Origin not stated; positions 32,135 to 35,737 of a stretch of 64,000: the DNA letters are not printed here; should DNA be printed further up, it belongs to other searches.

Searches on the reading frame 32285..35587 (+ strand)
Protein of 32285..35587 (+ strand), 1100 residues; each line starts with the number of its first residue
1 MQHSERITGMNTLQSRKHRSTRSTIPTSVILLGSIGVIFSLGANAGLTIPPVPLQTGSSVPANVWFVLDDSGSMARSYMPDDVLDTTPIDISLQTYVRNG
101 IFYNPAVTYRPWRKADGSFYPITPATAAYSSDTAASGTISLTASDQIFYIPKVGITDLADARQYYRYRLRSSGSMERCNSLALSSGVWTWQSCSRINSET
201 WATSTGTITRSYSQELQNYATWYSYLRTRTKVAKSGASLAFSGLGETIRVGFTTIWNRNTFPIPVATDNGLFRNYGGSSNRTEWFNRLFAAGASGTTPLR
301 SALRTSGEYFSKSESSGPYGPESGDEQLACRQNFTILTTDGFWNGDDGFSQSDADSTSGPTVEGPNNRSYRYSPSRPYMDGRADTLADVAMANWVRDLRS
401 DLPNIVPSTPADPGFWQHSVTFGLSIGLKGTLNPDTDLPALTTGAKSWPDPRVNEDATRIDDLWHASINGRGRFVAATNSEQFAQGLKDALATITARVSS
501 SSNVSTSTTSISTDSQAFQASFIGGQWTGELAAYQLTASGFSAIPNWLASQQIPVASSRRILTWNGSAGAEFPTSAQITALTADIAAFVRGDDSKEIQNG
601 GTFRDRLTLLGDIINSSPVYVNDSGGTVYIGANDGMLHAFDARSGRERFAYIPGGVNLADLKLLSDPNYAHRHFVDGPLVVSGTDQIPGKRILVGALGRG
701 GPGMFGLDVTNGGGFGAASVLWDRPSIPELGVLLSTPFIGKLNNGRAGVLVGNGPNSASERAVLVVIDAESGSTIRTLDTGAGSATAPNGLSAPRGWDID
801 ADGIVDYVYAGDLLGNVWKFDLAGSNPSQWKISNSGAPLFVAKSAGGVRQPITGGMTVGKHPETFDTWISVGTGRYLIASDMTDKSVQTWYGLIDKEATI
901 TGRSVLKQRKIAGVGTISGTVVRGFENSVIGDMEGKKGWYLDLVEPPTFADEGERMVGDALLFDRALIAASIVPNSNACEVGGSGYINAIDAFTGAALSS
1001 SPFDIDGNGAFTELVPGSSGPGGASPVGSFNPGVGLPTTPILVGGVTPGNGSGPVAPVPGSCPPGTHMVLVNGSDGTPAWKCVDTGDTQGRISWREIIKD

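Call 42: search_protein_families(library=pfam, proteins=[window:32285-35587:+], max_evalue=0.00001)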
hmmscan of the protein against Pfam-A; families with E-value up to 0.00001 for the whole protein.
window:32285-35587:+ (1100 aa): 1 family
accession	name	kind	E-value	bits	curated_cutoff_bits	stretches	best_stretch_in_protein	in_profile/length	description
PF05567.17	T4P_PilY1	-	4e-42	145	28.1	1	627-899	44-378/411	PilY1 beta-propeller domain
